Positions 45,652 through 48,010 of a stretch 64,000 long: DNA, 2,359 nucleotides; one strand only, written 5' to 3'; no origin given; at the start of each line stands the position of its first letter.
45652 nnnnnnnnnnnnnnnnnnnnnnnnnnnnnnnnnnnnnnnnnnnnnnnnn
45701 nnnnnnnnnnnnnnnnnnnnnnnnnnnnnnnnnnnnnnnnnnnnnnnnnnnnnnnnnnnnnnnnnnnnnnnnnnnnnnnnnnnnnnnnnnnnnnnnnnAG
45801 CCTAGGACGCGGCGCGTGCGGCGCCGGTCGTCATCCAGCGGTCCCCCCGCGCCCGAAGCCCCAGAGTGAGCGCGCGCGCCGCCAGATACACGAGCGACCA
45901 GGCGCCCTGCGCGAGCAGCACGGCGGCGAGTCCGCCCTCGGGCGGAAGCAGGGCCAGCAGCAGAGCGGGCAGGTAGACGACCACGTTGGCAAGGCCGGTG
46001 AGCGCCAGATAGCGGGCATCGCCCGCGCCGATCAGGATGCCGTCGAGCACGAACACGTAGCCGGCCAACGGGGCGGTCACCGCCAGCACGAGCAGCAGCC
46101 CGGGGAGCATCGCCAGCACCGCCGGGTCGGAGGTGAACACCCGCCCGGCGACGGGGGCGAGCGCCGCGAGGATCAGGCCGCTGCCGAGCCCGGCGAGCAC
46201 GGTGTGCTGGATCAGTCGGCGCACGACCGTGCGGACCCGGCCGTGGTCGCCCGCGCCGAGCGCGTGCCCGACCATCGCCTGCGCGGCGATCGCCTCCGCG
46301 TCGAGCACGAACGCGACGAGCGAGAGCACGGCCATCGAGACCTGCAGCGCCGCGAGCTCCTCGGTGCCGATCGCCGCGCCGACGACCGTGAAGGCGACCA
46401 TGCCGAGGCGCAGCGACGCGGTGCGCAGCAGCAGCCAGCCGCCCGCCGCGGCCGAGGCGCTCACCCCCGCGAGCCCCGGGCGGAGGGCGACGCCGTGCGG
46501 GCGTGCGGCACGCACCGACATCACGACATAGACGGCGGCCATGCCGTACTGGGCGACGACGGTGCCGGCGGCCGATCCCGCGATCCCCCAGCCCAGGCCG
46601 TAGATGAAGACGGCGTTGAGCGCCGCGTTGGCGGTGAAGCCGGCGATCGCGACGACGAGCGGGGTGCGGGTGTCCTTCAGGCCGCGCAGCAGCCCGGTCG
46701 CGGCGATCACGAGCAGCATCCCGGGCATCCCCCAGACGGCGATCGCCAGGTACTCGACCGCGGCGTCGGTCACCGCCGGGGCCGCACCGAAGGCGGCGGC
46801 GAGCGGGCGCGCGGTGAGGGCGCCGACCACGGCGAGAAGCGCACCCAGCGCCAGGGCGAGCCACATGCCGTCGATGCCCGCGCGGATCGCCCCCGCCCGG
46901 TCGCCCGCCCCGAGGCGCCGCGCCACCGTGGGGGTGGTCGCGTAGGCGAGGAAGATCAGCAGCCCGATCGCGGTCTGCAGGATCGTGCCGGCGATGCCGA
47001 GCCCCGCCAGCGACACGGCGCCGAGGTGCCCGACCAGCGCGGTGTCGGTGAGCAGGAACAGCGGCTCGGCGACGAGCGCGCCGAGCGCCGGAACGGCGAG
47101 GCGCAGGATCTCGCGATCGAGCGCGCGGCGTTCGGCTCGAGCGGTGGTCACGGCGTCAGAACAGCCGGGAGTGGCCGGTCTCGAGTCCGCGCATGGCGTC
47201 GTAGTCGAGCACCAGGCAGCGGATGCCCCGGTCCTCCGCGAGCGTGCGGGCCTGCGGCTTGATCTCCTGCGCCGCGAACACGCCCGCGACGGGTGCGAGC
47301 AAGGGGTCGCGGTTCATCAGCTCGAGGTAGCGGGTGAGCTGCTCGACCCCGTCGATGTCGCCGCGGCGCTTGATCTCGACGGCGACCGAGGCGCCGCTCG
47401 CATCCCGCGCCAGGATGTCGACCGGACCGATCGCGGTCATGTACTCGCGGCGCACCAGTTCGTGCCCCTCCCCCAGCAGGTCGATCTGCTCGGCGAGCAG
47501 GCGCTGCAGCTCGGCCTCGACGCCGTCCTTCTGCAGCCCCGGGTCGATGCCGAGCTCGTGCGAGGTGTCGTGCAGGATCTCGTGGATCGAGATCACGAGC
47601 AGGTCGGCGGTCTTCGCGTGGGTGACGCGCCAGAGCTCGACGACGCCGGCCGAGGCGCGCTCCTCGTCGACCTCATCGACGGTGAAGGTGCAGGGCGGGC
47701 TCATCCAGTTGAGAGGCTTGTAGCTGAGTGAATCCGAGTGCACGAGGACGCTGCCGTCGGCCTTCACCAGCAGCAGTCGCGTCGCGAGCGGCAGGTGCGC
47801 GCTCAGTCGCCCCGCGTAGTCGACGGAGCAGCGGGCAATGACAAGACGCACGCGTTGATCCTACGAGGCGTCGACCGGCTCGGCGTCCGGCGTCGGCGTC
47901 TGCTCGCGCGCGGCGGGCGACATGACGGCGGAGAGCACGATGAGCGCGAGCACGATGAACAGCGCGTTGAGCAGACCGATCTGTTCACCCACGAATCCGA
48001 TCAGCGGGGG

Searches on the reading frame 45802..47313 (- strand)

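Call 17: search_protein_families(library=pfam, proteins=[window:45802-47313:-], max_evalue=0.001)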
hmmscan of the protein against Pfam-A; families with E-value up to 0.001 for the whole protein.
window:45802-47313:- (503 aa): 1 family
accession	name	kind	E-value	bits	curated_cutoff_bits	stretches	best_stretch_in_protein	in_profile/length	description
PF01554.23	MatE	-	1.7e-43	148.5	24.9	2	75-234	1-160/161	MatE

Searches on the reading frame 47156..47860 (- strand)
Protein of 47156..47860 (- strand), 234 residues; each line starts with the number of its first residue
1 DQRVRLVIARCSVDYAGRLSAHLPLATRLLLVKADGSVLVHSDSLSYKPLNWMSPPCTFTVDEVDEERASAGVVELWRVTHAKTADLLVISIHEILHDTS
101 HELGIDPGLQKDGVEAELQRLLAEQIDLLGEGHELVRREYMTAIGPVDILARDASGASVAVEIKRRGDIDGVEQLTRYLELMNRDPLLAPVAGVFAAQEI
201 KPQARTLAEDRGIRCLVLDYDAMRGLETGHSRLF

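Call 17: search_protein_families(library=pfam, proteins=[window:47156-47860:-], max_evalue=0.001)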
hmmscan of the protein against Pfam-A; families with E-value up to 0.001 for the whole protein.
window:47156-47860:- (234 aa): 2 families
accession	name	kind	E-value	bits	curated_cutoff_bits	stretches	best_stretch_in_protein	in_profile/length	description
PF01939.22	NucS_C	-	6.7e-43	146.1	24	1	114-234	1-124/124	Endonuclease NucS C-terminal domain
PF21003.3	NucS_N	-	7.7e-27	93.6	23.9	1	2-107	2-99/100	Endonuclease NucS N-terminal PH-like domain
